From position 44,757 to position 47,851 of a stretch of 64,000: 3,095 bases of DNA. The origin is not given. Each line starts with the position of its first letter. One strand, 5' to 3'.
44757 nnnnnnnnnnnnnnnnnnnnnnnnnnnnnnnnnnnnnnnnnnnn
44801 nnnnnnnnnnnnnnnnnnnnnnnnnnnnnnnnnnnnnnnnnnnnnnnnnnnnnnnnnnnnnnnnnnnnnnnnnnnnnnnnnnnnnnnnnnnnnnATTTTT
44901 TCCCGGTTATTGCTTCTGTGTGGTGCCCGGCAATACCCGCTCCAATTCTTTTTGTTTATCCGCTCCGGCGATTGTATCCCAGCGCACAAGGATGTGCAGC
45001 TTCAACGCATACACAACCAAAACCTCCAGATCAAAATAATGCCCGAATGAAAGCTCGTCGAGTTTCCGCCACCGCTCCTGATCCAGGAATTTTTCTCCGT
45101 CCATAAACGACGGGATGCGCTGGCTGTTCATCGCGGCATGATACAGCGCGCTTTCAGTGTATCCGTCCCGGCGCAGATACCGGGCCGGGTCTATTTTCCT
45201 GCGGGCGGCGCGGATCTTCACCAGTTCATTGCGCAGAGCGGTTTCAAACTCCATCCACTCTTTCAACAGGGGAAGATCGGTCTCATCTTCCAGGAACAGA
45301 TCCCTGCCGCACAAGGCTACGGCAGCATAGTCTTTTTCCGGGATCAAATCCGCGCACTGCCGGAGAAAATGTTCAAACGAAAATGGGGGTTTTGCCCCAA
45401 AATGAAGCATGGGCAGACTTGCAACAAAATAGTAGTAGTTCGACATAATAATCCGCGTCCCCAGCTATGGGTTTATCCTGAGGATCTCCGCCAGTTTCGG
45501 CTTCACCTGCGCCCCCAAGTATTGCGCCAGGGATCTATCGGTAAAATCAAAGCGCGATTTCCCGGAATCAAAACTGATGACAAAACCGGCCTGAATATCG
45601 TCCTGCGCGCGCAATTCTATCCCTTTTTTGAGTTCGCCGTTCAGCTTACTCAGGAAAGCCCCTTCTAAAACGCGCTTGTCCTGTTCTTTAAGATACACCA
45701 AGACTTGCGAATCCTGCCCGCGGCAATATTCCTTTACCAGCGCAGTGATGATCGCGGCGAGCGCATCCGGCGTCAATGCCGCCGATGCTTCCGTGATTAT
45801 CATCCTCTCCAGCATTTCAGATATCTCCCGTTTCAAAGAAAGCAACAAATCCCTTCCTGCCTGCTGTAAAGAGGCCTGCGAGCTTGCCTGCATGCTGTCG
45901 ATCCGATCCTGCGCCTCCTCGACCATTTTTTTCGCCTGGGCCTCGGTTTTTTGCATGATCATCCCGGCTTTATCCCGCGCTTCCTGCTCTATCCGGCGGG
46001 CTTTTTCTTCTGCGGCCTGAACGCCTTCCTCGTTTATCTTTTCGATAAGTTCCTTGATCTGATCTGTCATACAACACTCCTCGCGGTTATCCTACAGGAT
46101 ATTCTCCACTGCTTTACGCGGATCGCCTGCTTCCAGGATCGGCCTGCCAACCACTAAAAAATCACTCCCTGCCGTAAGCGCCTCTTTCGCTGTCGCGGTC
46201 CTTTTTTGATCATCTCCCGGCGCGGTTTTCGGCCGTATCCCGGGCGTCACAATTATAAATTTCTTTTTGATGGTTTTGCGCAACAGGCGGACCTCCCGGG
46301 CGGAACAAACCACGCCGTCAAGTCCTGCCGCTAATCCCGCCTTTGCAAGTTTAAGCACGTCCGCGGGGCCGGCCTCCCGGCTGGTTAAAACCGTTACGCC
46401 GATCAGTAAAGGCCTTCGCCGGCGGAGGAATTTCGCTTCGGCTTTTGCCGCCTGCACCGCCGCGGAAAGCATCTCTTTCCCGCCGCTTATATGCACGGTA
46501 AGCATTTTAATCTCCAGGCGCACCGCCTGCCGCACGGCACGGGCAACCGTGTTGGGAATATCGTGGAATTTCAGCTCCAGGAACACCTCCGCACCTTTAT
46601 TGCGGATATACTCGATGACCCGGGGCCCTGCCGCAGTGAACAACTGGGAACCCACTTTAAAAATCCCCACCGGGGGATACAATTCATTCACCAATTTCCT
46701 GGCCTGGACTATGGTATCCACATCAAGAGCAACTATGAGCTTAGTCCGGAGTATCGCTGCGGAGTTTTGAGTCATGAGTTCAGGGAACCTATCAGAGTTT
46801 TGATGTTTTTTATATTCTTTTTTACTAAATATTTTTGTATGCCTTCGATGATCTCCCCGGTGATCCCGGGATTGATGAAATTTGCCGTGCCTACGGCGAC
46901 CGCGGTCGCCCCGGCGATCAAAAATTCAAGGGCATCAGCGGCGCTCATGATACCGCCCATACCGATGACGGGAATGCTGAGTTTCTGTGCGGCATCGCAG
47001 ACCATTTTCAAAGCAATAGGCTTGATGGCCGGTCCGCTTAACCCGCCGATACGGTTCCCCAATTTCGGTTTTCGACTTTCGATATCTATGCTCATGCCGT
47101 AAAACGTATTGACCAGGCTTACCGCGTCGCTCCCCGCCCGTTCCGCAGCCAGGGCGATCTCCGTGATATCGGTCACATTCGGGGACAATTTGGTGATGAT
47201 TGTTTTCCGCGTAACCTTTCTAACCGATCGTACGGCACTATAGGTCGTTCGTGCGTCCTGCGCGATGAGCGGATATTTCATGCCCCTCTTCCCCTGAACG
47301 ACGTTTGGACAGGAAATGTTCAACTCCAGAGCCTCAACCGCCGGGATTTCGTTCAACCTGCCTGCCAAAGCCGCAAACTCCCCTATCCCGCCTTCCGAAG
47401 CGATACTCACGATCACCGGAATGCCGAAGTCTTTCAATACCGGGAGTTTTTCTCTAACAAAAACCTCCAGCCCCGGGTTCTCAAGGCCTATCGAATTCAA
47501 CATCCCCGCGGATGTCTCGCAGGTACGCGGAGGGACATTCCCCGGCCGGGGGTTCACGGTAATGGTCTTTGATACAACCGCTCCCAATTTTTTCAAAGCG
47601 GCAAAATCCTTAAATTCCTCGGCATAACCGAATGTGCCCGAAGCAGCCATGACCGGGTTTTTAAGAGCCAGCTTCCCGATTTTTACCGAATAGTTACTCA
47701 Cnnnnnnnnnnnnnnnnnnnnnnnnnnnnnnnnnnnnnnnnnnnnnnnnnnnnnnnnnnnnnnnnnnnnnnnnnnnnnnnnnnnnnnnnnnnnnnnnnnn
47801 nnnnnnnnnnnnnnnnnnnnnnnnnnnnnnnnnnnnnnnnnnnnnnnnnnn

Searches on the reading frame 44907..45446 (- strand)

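Call 42: search_protein_families(library=pfam, proteins=[window:44907-45446:-], max_evalue=0.00001)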
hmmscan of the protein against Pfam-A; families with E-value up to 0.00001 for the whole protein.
window:44907-45446:- (179 aa): 1 family
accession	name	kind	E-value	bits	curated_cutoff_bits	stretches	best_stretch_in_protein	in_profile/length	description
PF10962.13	DUF2764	-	1e-16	61.8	24.1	1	113-159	205-251/271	Protein of unknown function (DUF2764)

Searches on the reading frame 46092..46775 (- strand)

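Call 42: search_protein_families(library=pfam, proteins=[window:46092-46775:-], max_evalue=0.00001)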
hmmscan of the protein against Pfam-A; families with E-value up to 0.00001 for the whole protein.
window:46092-46775:- (227 aa): 1 family
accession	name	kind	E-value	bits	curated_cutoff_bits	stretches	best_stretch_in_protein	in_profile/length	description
PF00215.30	OMPdecase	-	1.7e-54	185.5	27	1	11-226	1-221/221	Orotidine 5'-phosphate decarboxylase / HUMPS family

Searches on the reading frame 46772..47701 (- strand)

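Call 42: search_protein_families(library=pfam, proteins=[window:46772-47701:-], max_evalue=0.00001)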
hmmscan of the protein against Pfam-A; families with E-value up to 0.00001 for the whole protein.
window:46772-47701:- (309 aa): 1 family
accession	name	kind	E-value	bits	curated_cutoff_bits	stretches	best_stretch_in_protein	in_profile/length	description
PF01180.27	DHO_dh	-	3e-73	247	27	1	6-292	4-291/291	Dihydroorotate dehydrogenase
